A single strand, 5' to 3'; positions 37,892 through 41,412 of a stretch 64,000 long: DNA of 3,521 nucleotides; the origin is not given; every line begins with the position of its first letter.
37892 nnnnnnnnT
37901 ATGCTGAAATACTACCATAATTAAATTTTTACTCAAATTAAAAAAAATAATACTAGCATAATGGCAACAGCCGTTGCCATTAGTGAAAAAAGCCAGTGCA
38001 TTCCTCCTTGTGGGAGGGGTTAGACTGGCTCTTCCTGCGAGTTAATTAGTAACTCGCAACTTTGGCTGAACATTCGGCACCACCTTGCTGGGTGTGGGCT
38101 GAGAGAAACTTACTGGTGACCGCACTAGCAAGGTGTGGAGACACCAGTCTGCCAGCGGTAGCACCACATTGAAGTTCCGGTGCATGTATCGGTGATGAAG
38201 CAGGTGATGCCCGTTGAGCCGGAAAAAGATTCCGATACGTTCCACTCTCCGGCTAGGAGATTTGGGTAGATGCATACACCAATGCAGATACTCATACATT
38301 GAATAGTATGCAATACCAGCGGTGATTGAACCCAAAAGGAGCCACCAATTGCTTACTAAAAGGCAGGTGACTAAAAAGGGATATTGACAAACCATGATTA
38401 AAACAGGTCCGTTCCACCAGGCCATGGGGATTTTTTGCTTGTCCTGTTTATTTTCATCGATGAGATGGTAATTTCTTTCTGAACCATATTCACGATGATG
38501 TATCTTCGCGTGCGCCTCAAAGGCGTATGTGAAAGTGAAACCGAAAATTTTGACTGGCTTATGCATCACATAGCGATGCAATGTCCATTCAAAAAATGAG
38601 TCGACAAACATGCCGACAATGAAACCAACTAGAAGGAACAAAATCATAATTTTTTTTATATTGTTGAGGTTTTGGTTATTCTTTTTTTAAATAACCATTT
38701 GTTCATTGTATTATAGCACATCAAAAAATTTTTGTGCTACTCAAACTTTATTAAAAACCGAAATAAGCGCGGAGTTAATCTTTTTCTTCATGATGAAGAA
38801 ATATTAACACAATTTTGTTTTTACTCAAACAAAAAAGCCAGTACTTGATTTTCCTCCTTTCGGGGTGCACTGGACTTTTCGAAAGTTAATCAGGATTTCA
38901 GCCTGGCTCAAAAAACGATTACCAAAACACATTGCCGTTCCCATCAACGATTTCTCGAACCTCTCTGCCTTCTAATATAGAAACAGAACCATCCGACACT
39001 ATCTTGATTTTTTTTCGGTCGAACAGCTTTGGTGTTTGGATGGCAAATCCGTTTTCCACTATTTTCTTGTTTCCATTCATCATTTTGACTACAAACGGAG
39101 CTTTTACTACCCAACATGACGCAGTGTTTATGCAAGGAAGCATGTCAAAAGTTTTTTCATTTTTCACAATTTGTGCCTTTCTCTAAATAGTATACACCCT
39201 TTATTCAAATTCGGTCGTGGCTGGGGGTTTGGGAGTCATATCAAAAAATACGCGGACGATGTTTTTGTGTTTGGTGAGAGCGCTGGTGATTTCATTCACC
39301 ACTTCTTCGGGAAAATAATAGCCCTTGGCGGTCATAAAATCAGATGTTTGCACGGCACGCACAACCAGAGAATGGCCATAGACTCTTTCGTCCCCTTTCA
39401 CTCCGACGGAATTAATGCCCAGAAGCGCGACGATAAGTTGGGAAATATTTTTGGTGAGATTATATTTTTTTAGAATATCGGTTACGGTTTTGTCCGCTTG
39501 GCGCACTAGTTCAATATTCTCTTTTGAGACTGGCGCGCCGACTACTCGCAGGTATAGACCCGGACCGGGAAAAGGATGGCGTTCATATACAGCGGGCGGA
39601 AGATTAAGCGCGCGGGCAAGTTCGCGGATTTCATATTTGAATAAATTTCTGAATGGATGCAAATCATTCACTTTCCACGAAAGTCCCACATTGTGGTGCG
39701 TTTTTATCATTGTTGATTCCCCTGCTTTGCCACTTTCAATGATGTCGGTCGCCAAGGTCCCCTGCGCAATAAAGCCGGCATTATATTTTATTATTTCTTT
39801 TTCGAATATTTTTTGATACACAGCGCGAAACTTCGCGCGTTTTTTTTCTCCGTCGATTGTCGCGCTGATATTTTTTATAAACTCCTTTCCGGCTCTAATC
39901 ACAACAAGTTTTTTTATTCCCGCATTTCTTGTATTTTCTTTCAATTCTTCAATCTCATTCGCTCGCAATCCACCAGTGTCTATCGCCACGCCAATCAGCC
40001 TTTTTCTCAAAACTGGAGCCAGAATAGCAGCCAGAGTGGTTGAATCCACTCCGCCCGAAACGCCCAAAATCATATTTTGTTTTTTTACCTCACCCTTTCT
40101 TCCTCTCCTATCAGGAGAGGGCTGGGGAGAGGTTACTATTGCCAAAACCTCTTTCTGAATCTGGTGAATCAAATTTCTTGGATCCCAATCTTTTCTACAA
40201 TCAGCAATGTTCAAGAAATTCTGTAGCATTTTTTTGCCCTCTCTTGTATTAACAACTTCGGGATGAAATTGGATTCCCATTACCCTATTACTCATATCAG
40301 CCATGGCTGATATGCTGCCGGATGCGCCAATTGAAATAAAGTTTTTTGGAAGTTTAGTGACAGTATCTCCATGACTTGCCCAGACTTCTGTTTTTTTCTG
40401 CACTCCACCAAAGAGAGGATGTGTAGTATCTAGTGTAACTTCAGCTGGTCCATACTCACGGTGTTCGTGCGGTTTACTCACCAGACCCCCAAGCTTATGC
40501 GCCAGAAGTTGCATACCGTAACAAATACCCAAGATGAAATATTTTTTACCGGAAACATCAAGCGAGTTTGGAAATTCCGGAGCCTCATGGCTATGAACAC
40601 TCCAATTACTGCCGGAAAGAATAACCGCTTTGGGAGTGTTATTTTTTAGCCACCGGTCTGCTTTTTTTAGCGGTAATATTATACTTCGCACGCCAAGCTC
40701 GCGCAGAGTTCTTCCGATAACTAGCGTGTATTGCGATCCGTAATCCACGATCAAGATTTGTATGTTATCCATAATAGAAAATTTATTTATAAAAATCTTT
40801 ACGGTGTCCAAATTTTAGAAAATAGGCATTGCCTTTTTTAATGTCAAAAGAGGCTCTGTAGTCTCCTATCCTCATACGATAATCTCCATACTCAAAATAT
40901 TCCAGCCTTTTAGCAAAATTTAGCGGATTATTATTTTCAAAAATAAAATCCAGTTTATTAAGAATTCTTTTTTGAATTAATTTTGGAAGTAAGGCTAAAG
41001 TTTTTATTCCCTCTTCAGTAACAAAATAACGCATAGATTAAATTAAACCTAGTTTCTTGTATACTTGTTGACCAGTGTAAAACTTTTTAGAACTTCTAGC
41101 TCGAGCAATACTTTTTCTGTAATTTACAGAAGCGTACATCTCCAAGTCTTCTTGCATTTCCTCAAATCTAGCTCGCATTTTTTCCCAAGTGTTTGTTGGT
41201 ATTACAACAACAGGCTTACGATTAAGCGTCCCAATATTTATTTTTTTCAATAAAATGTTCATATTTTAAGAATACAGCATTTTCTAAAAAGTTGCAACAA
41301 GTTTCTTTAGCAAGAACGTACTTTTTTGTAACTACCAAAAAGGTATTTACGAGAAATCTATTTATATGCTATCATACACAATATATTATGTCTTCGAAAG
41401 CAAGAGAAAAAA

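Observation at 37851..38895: GC-rich hydroxylase gene inserted upstream of purH, bracketed by diverged direct copies of the purH 5' region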

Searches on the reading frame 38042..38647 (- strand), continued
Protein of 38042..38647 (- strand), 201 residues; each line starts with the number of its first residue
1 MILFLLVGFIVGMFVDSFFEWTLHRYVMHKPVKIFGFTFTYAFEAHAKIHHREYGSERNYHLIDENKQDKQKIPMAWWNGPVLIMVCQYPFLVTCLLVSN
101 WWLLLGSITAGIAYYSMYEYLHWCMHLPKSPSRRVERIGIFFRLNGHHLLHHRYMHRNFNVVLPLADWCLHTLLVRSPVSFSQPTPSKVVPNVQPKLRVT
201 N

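Call 69: find_homologous_proteins(query=L008:358-1233:-, max_evalue=1e-10)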
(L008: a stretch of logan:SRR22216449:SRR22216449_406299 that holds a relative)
Query L008:358-1233:- (291 aa): 192 proteins with E <= 1e-10 among 1701 candidates; the best 120 are listed.
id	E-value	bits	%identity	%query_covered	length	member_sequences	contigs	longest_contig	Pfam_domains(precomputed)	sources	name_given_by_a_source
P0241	7.8e-185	631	98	100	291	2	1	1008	PF01551.30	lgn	-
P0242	3.1e-125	435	67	100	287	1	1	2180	PF01551.30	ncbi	-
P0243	6.8e-124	431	66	100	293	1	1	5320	PF01551.30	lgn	-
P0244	5.3e-123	428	64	100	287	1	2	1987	PF01551.30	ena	-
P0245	1.2e-122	427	69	98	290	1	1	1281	PF01551.30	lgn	-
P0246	5.5e-122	424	66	99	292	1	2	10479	PF01551.30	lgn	-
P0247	3.0e-121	422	72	91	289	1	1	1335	PF01551.30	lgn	-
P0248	1.4e-119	417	67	100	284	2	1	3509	PF01551.30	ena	-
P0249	4.5e-118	412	71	91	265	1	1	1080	PF01551.30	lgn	-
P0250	5.3e-118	411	63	99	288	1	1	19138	PF01551.30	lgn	-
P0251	8.2e-118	411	65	97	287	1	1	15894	PF01551.30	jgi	jgi:murein DD-endopeptidase MepM/ murein hydrolase activator NlpD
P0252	1.3e-117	410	67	93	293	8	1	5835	PF01551.30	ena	-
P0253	4.3e-117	408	68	91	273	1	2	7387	PF01551.30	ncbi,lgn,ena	-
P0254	6.7e-117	408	67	91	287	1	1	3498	PF01551.30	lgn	-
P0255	2.5e-116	406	66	91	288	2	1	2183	PF01551.30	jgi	-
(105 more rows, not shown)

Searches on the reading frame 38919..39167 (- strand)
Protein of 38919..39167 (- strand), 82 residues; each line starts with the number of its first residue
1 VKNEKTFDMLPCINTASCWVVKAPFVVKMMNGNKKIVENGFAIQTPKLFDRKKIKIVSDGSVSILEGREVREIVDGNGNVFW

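Call 6: search_protein_families(library=pfam, proteins=[window:38919-39167:-], max_evalue=0.01)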
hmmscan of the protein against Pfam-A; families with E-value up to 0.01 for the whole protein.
window:38919-39167:- (82 aa): 0 families

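Call 37: search_protein_families(library=ncbifam, proteins=[window:38919-39167:-], max_evalue=1)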
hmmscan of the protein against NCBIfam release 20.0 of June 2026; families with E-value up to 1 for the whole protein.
window:38919-39167:- (82 aa): 0 families

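Call 38: search_protein_families(library=pfam, proteins=[window:38919-39167:-], max_evalue=5)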
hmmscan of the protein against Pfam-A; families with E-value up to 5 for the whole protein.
window:38919-39167:- (82 aa): 1 family
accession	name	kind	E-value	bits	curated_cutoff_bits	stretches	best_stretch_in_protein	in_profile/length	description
PF03642.18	MAP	-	0.11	13.2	24.3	1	22-55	55-88/88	MAP domain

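Call 73: search_protein_representatives(protein=window:38919-39167:-)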
Query: 82 residues. Proteins with E-value up to 0.001 (for the whole library): 8; up to 1e-10: 3; up to 1e-30: 1. The best 8 are listed.
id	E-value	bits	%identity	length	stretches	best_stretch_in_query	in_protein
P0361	9.2e-43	159.6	100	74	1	9-82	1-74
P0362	1.7e-16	76.0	51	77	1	5-82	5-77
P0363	2.5e-15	72.3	52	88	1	1-82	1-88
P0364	1.1e-10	57.5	38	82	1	1-82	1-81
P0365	2.6e-09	53.1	24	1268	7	25-64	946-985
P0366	1.1e-06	44.8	35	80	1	11-82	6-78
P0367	4.7e-05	39.5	30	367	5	13-49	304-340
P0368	4.5e-04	36.4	28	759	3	14-79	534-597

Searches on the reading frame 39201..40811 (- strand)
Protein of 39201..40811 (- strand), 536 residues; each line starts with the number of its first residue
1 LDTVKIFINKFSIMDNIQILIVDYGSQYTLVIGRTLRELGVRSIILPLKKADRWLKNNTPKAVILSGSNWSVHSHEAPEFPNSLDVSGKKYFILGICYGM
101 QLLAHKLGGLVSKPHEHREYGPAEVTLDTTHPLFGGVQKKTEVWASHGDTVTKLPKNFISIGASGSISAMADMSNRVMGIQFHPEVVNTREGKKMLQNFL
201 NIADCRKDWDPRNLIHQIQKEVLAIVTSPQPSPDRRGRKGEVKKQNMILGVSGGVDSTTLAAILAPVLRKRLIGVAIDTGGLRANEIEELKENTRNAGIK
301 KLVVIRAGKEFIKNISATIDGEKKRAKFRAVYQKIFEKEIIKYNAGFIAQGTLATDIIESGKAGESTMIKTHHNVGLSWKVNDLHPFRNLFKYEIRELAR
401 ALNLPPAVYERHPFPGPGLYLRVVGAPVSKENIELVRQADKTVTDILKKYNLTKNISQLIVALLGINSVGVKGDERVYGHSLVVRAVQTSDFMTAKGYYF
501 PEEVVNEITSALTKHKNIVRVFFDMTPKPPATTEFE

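Call 6: search_protein_families(library=pfam, proteins=[window:39201-40811:-], max_evalue=0.01)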
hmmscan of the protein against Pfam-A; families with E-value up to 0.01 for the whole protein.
window:39201-40811:- (536 aa): 7 families
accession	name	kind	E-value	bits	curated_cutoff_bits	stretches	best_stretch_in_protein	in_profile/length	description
PF00117.34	GATase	-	5.3e-32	111.5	22.8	1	20-200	1-187/190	Glutamine amidotransferase class-I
PF00958.27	GMP_synt_C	-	9.9e-25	86.9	27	1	447-535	3-92/92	GMP synthase C terminal domain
PF02540.23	NAD_synthase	-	7.9e-10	38.7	21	2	243-297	17-72/242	NAD synthase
PF07722.19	Peptidase_C26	-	1.4e-06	28.7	20.5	1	91-185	106-219/219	Peptidase C26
PF00764.25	Arginosuc_synth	-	6.1e-05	23.6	27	1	247-316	2-70/162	Arginosuccinate synthase N-terminal HUP domain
PF00733.27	Asn_synthase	-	0.0021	18.2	21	1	251-319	24-92/354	Asparagine synthase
PF01171.26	ATP_bind_3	-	0.0057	16.8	27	1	247-360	2-112/182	PP-loop family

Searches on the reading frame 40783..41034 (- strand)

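Call 37: search_protein_families(library=ncbifam, proteins=[window:40783-41034:-], max_evalue=1)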
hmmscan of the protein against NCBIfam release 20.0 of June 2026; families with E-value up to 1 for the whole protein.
window:40783-41034:- (83 aa): 0 families

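Call 38: search_protein_families(library=pfam, proteins=[window:40783-41034:-], max_evalue=5)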
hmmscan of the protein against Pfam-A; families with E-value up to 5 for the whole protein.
window:40783-41034:- (83 aa): 2 families
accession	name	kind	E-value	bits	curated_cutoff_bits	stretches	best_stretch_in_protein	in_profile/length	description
PF05016.21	ParE_toxin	-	0.00072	20.5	23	1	11-80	9-87/89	ParE toxin of type II toxin-antitoxin system, parDE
PF14277.12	DUF4364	-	0.099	12.9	26.9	1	2-71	59-126/162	Domain of unknown function (DUF4364)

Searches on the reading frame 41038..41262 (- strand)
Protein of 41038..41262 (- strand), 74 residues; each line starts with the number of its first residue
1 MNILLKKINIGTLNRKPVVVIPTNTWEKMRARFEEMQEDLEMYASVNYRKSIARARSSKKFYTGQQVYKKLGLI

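Call 37: search_protein_families(library=ncbifam, proteins=[window:41038-41262:-], max_evalue=1)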
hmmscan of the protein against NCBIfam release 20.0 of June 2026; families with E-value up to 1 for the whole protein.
window:41038-41262:- (74 aa): 0 families

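Call 38: search_protein_families(library=pfam, proteins=[window:41038-41262:-], max_evalue=5)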
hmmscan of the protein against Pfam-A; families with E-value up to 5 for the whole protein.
window:41038-41262:- (74 aa): 2 families
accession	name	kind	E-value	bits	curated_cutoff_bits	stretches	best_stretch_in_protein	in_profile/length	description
PF11301.13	DUF3103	-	0.048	13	25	1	7-57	116-167/351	Protein of unknown function (DUF3103)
PF04210.18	MtrG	-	0.054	13.8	27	1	17-45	3-31/64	Tetrahydromethanopterin S-methyltransferase, subunit G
